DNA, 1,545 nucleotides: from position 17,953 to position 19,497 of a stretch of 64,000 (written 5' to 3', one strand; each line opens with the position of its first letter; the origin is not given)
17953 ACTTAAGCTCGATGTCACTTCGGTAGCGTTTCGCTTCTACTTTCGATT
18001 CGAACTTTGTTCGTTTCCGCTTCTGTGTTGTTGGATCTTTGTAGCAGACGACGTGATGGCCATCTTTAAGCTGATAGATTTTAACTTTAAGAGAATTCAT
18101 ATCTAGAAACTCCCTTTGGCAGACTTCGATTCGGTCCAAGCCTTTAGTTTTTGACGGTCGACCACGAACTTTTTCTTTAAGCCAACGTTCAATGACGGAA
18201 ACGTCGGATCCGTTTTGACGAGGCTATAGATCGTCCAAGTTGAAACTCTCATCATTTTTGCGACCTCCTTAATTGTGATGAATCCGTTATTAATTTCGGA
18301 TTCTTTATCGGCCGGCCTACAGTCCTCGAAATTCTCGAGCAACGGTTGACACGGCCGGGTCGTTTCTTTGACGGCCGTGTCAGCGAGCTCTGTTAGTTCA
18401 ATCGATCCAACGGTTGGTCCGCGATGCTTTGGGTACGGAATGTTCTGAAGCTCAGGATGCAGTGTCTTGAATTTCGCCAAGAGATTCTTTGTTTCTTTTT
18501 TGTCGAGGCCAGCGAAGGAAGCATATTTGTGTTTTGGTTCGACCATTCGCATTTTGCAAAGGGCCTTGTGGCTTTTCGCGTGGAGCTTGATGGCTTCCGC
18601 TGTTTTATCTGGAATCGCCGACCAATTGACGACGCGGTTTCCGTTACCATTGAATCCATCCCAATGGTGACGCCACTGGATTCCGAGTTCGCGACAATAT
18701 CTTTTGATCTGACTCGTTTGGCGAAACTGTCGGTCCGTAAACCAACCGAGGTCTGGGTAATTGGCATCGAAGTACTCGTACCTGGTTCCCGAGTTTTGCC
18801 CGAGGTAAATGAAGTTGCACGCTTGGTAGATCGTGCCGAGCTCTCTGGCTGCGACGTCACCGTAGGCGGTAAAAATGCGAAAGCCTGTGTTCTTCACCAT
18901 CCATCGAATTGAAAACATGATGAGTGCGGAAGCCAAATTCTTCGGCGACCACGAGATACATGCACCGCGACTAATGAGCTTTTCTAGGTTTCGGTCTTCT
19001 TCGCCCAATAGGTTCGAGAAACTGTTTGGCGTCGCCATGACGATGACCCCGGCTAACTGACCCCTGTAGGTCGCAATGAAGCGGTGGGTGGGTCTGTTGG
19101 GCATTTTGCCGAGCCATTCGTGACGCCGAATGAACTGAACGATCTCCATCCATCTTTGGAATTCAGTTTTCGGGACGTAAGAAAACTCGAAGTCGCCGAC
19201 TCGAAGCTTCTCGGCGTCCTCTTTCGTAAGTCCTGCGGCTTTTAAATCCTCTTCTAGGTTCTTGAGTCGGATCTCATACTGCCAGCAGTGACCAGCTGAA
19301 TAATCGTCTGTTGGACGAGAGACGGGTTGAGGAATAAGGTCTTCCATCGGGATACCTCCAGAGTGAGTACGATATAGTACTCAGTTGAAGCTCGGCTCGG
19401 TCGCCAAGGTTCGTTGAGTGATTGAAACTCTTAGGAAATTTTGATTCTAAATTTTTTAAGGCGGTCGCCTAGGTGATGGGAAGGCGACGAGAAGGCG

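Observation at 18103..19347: Mom-like GNAT domain fused to an Xis-type HTH, leading a two-recombinase operon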

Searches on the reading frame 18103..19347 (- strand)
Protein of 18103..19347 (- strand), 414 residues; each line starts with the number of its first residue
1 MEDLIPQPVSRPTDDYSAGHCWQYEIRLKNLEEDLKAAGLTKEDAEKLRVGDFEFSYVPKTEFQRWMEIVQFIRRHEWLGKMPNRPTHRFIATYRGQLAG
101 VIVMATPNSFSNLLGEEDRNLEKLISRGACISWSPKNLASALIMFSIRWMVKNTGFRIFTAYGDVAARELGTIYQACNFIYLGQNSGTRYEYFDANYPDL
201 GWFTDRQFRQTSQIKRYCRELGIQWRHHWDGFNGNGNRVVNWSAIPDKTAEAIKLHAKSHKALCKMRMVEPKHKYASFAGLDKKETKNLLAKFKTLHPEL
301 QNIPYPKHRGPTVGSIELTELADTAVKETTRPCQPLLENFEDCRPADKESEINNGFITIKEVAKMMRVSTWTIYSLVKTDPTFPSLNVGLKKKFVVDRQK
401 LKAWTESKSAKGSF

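Call 3: search_protein_families(library=pfam, proteins=[window:18103-19347:-], max_evalue=1)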
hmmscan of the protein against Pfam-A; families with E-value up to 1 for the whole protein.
window:18103-19347:- (414 aa): 4 families
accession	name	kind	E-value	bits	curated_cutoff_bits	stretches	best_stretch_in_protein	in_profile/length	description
PF25680.1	Mom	-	3.7e-11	43.5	27.1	1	70-188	13-135/202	Mom protein family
PF12728.13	HTH_17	-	3.2e-05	24.5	27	1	357-408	2-50/51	Helix-turn-helix domain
PF13542.12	HTH_Tnp_ISL3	-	0.018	15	27.4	1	358-377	28-47/51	Helix-turn-helix domain of transposase family ISL3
PF02042.20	RWP-RK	-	0.096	13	29.3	0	212-224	27-39/49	RWP-RK domain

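Call 4: search_protein_families(library=phrogs, proteins=[window:18103-19347:-], max_evalue=1)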
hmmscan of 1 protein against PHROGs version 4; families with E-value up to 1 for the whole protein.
window:18103-19347:- (414 aa): 8 families
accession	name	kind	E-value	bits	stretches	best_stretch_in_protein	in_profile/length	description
phrog_1384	-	other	6e-15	56.4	1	69-303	31-222/245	Mom-like DNA modification protein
phrog_7338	-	unknown function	1.3e-08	35.9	1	351-410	25-82/87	-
phrog_66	-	integration and excision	3.8e-07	31.1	1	346-411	83-146/412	excisionase and transcriptional regulator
phrog_15534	-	DNA, RNA and nucleotide metabolism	0.016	16.8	1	350-394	37-79/93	HTH DNA binding protein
phrog_10045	-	DNA, RNA and nucleotide metabolism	0.023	15.5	1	355-379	19-43/74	HTH DNA binding protein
phrog_4996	-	unknown function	0.028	15.3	1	351-385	30-64/99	-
phrog_2907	-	integration and excision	0.12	13.8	1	354-379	4-29/117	excisionase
phrog_6058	-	unknown function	0.15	12.8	0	345-370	13-38/113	-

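Call 5: search_protein_families(library=ncbifam, proteins=[window:18103-19347:-], max_evalue=1)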
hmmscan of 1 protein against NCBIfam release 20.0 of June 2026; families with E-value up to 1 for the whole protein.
window:18103-19347:- (414 aa): 2 families
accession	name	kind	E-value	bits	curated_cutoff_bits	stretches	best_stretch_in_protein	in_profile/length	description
TIGR01764.1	excise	domain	0.00034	20.9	28.8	1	356-406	1-48/49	excisionase family DNA-binding protein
NF047737.1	antiphage_MADS1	equivalog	0.0067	16.7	80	1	357-394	4-40/49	methylation-associated defense system helix-turn-helix domain-containing protein MAD1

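Call 9: find_homologous_proteins(query=window:18103-19347:-, max_evalue=0.001)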
Query window:18103-19347:- (414 aa): 1956 proteins with E <= 0.001 among 5345 candidates; the best 120 are listed.
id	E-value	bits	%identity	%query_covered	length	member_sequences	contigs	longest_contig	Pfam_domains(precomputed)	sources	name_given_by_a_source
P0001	2.6e-273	924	94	100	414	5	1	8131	PF12728.14,PF25680.2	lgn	-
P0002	8.3e-178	610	83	74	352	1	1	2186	PF25680.2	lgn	-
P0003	1.6e-175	602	64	97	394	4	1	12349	PF12728.14,PF25680.2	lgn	-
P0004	3.5e-163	561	62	96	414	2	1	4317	PF25680.2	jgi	jgi:predicted DNA-binding transcriptional regulator AlpA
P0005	9.0e-159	547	81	68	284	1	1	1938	PF25680.2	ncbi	ncbi:MAG: hypothetical protein EOP04_16350, partial [Proteobacteria bacterium]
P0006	2.6e-158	545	61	95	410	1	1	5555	PF12728.14,PF25680.2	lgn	-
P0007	3.4e-145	502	56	96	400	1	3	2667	PF12728.14,PF25680.2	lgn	-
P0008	1.7e-143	497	55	95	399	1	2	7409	PF12728.14,PF25680.2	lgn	-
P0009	6.2e-141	488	57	95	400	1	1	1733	PF12728.14,PF25680.2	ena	-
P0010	1.0e-140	487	56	96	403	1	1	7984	PF12728.14,PF25680.2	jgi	-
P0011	1.7e-137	477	56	96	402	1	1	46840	PF12728.14,PF25680.2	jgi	jgi:predicted DNA-binding transcriptional regulator AlpA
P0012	2.2e-137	476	55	97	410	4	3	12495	PF25680.2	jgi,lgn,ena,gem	-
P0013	4.0e-135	469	52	96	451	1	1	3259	PF25680.2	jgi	jgi:hypothetical protein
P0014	5.2e-135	469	54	96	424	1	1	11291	PF25680.2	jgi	jgi:predicted DNA-binding transcriptional regulator AlpA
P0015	2.6e-134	466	54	96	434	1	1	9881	PF12728.14,PF25680.2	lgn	-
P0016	2.9e-134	466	54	95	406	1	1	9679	PF25680.2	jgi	-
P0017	6.0e-134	465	56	92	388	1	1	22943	PF12728.14,PF25680.2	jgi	jgi:excisionase family DNA binding protein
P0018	1.2e-133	464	53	96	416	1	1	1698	PF12728.14,PF25680.2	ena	-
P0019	2.4e-133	463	52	95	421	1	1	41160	PF12728.14,PF25680.2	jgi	jgi:excisionase family DNA binding protein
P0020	2.8e-133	463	55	96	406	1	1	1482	PF25680.2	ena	-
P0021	3.2e-133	463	56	90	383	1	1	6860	PF12728.14,PF25680.2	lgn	-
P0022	5.4e-131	455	54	96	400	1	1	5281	PF25680.2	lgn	-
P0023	5.7e-131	455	53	96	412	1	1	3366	PF12728.14,PF25680.2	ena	-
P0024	1.4e-130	454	53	95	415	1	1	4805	PF12728.14,PF25680.2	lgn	-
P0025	1.5e-130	454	54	96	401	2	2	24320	PF25680.2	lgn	-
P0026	4.7e-130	452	53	96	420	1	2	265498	PF25680.2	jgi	jgi:hypothetical protein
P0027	6.6e-130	452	52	97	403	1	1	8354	PF25680.2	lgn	-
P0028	1.0e-129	451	58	89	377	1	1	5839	PF12728.14,PF25680.2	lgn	-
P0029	1.5e-129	451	52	96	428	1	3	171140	PF25680.2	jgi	jgi:hypothetical protein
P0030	1.9e-129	450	56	91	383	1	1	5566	PF12728.14,PF25680.2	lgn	-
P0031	1.9e-129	450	53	97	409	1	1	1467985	PF12728.14,PF25680.2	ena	-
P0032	5.9e-129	449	54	96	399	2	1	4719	PF25680.2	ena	-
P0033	9.2e-129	448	53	96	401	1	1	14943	PF25680.2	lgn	-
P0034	1.0e-128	448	54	94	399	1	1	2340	PF25680.2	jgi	-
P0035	1.2e-128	448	51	96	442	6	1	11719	PF25680.2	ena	-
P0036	1.4e-128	448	53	96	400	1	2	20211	PF25680.2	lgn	-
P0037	1.4e-128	447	52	96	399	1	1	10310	PF25680.2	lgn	-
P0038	5.3e-128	446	52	96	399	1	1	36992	PF12728.14,PF25680.2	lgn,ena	-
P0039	1.4e-127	444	53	95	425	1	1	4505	PF25680.2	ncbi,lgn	-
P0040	1.5e-127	444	52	96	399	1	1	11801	PF25680.2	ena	-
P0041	3.5e-127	443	54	96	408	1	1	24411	PF25680.2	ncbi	-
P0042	4.2e-127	443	51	96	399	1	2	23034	PF25680.2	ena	-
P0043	4.5e-127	443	53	96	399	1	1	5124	PF25680.2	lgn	-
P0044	4.8e-127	442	52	96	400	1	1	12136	PF25680.2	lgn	-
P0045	4.8e-127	442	52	96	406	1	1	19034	PF25680.2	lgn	-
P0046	1.2e-126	441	52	96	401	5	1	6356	PF25680.2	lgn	-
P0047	1.4e-126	441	55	92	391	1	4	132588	PF25680.2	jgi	jgi:hypothetical protein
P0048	2.1e-126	440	52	96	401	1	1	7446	PF25680.2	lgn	-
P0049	2.3e-125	437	52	96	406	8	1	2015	PF25680.2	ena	-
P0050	3.4e-125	436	52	96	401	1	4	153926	PF12728.14,PF25680.2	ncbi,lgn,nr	ncbi:MAG: helix-turn-helix domain-containing protein [Bacteriovoracaceae bacterium]|nr:helix-turn-he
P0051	3.6e-125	436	54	91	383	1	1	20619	PF12728.14,PF25680.2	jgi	jgi:hypothetical protein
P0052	4.4e-125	436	53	91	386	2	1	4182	PF12728.14,PF25680.2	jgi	jgi:hypothetical protein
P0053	6.6e-125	435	52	96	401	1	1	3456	PF25680.2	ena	-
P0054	7.1e-125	435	49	96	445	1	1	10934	PF25680.2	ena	-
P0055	8.8e-125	435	53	93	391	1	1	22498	PF12728.14,PF25680.2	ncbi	-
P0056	1.2e-124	434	51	96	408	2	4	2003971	PF25680.2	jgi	jgi:predicted DNA-binding transcriptional regulator AlpA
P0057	1.6e-124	434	55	88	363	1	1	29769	PF25680.2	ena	-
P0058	1.9e-124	434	52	93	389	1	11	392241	PF12728.14,PF25680.2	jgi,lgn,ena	-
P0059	3.5e-124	433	49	96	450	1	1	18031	PF25680.2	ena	-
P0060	3.9e-124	433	50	97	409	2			PF25680.2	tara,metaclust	tara:strand:+ start:2176 stop:3405 length:1230 start_codon:yes stop_codon:yes gene_type:complete|met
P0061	4.4e-124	433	52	96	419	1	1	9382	PF25680.2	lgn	-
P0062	6.1e-124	432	54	92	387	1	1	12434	PF25680.2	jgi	jgi:hypothetical protein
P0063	7.4e-124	432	52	93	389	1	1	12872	PF25680.2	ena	-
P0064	2.9e-123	430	51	96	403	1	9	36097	PF25680.2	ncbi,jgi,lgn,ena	ncbi:MAG: helix-turn-helix transcriptional regulator [Bacteriovoracia bacterium]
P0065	6.3e-123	429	52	93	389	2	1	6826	PF12728.14,PF25680.2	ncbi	-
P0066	9.3e-123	428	55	88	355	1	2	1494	PF12728.14,PF25680.2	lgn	-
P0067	1.3e-122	428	53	91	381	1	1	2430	PF12728.14,PF25680.2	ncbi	-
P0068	2.6e-122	427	53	93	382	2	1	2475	PF12728.14,PF25680.2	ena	-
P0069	3.4e-122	426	50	96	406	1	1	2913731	PF12728.14,PF25680.2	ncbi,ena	-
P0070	4.5e-122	426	54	90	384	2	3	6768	PF25680.2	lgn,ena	-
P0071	1.4e-121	424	50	96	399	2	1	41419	PF25680.2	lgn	-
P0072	6.1e-121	422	48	96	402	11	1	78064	PF25680.2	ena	-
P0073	1.2e-120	421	51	96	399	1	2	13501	PF25680.2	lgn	-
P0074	2.8e-120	420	63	72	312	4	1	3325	PF25680.2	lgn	-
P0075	5.6e-120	419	53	89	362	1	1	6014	PF25680.2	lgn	-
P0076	7.9e-120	419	50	96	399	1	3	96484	PF25680.2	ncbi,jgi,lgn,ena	-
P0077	5.1e-119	416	61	74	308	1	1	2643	PF25680.2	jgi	-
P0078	1.5e-117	411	60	72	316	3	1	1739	PF25680.2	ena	-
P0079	1.7e-116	408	59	72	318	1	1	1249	PF25680.2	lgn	-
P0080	3.0e-116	407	49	95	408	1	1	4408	PF25680.2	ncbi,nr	ncbi:MAG: helix-turn-helix domain-containing protein [Bacteriovoracales bacterium]|nr:helix-turn-hel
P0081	3.2e-116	407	50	96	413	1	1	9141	PF25680.2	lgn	-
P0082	5.3e-116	406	53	85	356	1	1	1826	PF12728.14,PF25680.2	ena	-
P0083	8.3e-116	405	53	90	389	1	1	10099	PF25680.2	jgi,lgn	-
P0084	2.3e-115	404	53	86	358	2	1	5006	PF25680.2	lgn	-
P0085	3.4e-115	403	47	96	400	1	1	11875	PF25680.2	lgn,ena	-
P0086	2.4e-114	401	47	96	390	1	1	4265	PF25680.2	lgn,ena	-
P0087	2.9e-114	400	59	72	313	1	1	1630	PF25680.2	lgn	-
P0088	1.3e-113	398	47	97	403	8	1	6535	PF12728.14,PF25680.2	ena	-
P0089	1.7e-113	398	51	90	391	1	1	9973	PF25680.2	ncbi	-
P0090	1.8e-113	398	57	79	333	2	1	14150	PF12728.14,PF25680.2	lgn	-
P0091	1.8e-113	398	56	80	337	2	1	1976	PF12728.14,PF25680.2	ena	-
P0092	2.1e-113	397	54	83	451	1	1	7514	PF25680.2,PF16510.13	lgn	-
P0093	2.8e-113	397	56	75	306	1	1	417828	PF25680.2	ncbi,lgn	-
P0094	3.7e-113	397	59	71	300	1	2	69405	PF25680.2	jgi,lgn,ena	-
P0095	1.4e-112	395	56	79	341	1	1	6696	PF12728.14,PF25680.2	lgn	-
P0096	1.5e-112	395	53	83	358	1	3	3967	PF12728.14,PF25680.2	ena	-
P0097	2.3e-112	394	55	84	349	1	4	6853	PF12728.14,PF25680.2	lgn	-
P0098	6.1e-112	393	58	72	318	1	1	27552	PF25680.2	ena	-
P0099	4.9e-111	390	52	82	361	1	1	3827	PF12728.14,PF25680.2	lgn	-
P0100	5.2e-111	390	56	71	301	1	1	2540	PF25680.2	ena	-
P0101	6.4e-111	389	55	74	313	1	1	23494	PF25680.2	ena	-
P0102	9.8e-111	389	58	71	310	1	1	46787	PF25680.2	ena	-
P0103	3.1e-110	387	51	86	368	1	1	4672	PF25680.2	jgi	-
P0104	4.6e-110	386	52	83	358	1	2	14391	PF25680.2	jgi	jgi:predicted DNA-binding transcriptional regulator AlpA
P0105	6.0e-110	386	56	80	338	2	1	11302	PF12728.14,PF25680.2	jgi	jgi:excisionase family DNA binding protein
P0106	8.5e-110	386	55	76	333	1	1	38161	PF25680.2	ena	-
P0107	1.4e-109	385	62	66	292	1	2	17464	PF25680.2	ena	-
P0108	1.5e-109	385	58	71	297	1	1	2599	PF25680.2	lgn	-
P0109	1.6e-109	385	56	71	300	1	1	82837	PF25680.2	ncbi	-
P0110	2.2e-109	384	57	72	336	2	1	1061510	PF25680.2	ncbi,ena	-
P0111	3.9e-109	383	54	80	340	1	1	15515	PF25680.2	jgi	-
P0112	3.9e-109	383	53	83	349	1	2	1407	PF25680.2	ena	-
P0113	1.4e-108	382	55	72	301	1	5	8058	PF25680.2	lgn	-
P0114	1.5e-108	382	55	71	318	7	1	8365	PF25680.2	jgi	jgi:hypothetical protein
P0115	1.6e-108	381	59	68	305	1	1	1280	PF25680.2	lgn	-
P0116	5.2e-108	380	56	71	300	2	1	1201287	PF25680.2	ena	-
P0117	7.8e-108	379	53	83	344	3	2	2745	PF25680.2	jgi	jgi:predicted DNA-binding transcriptional regulator AlpA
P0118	1.9e-107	378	57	72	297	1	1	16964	PF25680.2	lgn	-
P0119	1.9e-107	378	56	71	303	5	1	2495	PF25680.2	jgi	jgi:hypothetical protein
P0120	2.9e-107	377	57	71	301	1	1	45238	PF25680.2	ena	-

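Call 11: find_encoding_contigs(protein=P0069, flank=10000, max_places=3)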
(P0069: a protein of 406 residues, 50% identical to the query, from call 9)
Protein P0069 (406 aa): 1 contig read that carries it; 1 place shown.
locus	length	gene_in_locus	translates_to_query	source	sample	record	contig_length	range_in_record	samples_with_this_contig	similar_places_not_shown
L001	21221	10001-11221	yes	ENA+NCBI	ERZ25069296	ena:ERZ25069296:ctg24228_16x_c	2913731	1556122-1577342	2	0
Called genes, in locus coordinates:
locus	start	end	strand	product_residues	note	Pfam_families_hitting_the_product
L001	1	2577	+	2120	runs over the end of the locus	PF01841:Transglut_core, PF20148:DUF6531, PF05593:RHS_repeat (weak), PF25023:TEN_YD-shell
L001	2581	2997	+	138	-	-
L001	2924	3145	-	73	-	-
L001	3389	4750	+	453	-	-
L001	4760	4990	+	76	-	-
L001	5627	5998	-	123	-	PF00072:Response_reg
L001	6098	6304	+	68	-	PF01381:HTH_3, PF12844:HTH_19 (weak), PF13443:HTH_26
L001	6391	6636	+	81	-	PF13443:HTH_26 (weak)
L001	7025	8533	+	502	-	PF01580:FtsK_SpoIIIE, PF01935:DUF87 (faint)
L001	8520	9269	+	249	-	-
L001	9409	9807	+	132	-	-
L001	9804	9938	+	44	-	-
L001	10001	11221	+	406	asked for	PF25680:Mom, PF12728:HTH_17 (weak)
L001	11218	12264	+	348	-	PF00589:Phage_integrase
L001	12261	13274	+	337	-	PF00589:Phage_integrase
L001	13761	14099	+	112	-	PF05534:HicB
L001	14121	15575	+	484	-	-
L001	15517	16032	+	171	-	-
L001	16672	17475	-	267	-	-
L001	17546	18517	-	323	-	PF01370:Epimerase, PF01073:3Beta_HSD (weak)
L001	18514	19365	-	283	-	PF01553:Acyltransferase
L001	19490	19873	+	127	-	-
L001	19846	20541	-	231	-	PF03193:RsgA_GTPase (faint), PF00350:Dynamin_N (faint), PF01926:MMR_HSR1, PF02421:FeoB_N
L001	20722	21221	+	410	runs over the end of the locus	PF00158:Sigma54_activat, PF14532:Sigma54_activ_2, PF00004:AAA (weak), PF07728:AAA_5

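Call 12: find_encoding_contigs(protein=P0031, flank=10000, max_places=3)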
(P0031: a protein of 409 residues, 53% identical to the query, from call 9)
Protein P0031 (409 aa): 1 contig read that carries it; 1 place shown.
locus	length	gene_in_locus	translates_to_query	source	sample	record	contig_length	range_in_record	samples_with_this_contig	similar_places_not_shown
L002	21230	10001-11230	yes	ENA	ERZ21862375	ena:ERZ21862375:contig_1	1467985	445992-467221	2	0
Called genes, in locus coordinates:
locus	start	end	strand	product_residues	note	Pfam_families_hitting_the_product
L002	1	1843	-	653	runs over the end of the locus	PF05593:RHS_repeat (faint), PF25023:TEN_YD-shell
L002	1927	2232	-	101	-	PF05635:23S_rRNA_IVP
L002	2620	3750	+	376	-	PF07719:TPR_2 (faint), PF13181:TPR_8 (faint)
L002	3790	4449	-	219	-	-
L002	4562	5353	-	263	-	-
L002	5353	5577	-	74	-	-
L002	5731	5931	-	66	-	-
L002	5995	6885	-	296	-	-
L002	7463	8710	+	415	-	PF01580:FtsK_SpoIIIE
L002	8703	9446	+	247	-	-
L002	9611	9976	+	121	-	-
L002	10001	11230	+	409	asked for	PF25680:Mom, PF12728:HTH_17 (weak)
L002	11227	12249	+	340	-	PF00589:Phage_integrase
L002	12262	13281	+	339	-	PF00589:Phage_integrase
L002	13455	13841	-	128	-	PF13698:DUF4156 (weak)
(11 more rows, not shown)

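Call 14: find_related_loci(query=A1, collection=genome_contigs, flank=10000)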
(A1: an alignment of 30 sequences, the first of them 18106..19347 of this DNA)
Query A1 (414 aa) in genome_contigs; peptide patterns used: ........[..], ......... (x = any residue, [..] = any of these).
44 stretches matched a pattern; 35 encode a relative of the query (tblastn E <= 1e-3); 35 distinct loci.
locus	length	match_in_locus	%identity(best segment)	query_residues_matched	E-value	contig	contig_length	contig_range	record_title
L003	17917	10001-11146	53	14-411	6e-140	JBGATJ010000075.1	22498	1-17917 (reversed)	MAG: Pseudobdellovibrionaceae bacterium isolate MAG_MBR_H10.48 MBRH10-48_opera_contig_7881, whole genome shotgun sequenc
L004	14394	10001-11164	53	16-411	2e-134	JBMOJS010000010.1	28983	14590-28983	MAG: Pseudobdellovibrionaceae bacterium isolate Deming_bin.585 contig3547, whole genome shotgun sequence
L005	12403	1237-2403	52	13-411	2e-131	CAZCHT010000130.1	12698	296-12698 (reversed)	MAG TPA_asm: uncultured Bdellovibrio sp. isolate SRP107338_co1_318 genome assembly, contig: NODE_5550_length_12698_cov_5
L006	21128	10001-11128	52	14-409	3e-131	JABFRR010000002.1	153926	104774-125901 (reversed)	MAG: Bacteriovoracaceae bacterium isolate P-RSF-NP-05 c_000000000065, whole genome shotgun sequence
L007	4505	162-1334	53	15-409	3e-132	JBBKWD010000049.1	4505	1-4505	MAG: Bdellovibrio sp. isolate metabat_bins.319 k119_3139860, whole genome shotgun sequence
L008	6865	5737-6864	52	14-409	3e-130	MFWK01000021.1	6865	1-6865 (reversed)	MAG: Candidatus Nomurabacteria bacterium RIFOXYD2_FULL_35_12 rifoxyd2_full_scaffold_3960, whole genome shotgun sequence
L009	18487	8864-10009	51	10-409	7e-129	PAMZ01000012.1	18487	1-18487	MAG: Halobacteriovoraceae bacterium isolate SAT2788 MHASMcontig_948647, whole genome shotgun sequence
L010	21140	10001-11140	50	16-411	1e-128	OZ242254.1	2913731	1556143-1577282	MAG: Bacteriovoracaceae bacterium isolate 68e2f424-43b8-4e30-b918-de1351dbd561 genome assembly, chromosome: 1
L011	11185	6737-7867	50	14-411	1e-126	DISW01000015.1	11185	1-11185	MAG TPA_asm: Bacteriovoracaceae bacterium UBA6200 UBA6200_contig_5802, whole genome shotgun sequence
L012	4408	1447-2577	49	13-407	1e-124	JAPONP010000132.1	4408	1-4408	MAG: Bacteriovoracales bacterium isolate APA_bin_12 c_000000348965, whole genome shotgun sequence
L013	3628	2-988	53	69-408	4e-121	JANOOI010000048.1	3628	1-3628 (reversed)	MAG: Bdellovibrio sp. isolate VAR_43_metabat_203_sub VAR_43_k141_2739362, whole genome shotgun sequence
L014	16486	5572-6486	56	1-310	7e-118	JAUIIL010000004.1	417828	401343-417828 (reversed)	MAG: Bacteriovoracia bacterium isolate Co_bin.260 NODE_183_length_417828_cov_2.461541, whole genome shotgun sequence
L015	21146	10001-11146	53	15-411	2e-133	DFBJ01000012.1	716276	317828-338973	MAG TPA_asm: Bacteriovoracaceae bacterium UBA3083 UBA3083_contig_2195, whole genome shotgun sequence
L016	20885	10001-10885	58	14-313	6e-115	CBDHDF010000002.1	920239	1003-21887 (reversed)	MAG: Bdellovibrionales bacterium isolate 0a20605d-1f47-4a01-a9e2-0ce7fd87681e genome assembly, contig: contig_2, whole g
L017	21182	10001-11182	50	12-411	9e-126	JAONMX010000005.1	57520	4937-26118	Bacteriovoracaceae bacterium isolate AH-541-E20 AH-541-E20_NODE_5, whole genome shotgun sequence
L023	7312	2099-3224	60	14-409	2e-99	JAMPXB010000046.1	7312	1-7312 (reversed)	MAG: Bacteriovoracaceae bacterium isolate R2F_R2FSRR_metabat.16 R2F_C6087, whole genome shotgun sequence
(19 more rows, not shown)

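Call 23: search_protein_families(library=pfam, proteins=[L001:7025-8530:+, L001:8520-9266:+, L001:9409-9804:+, L001:9804-9935:+], max_evalue=0.1)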
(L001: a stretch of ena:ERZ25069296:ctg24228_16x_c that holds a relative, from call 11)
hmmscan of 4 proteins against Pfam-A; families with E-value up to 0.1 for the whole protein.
L001:7025-8530:+ (502 aa): 3 families
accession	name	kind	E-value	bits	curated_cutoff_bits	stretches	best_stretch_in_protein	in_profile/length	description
PF01580.24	FtsK_SpoIIIE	-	5.4e-21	75.5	24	1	230-345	32-152/221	FtsK/SpoIIIE family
PF01935.23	DUF87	-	1.2e-05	26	23.2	1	236-492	23-175/220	Helicase HerA, central domain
PF12846.13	AAA_10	-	0.0016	18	27.5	0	237-307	22-83/362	AAA-like domain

L001:8520-9266:+ (249 aa): 4 families
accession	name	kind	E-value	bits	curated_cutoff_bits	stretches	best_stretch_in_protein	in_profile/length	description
PF13814.12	Replic_Relax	-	0.00018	22.1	25.3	1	25-89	6-75/191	Replication-relaxation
PF01638.23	HxlR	-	0.00021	21.5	20.8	1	22-80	12-69/91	HxlR-like helix-turn-helix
PF03551.20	PadR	-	0.019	15.4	27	1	43-83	30-72/75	Transcriptional regulator PadR-like family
PF18987.5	DUF5720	-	0.061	13.6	27.8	0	66-103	51-87/100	Family of unknown function (DUF5720)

L001:9409-9804:+ (132 aa): 1 family
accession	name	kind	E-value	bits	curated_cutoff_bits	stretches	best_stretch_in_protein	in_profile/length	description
PF09679.15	TraQ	-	0.074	13.8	25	0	28-66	14-50/94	Type-F conjugative transfer system pilin chaperone (TraQ)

L001:9804-9935:+ (44 aa): 0 families
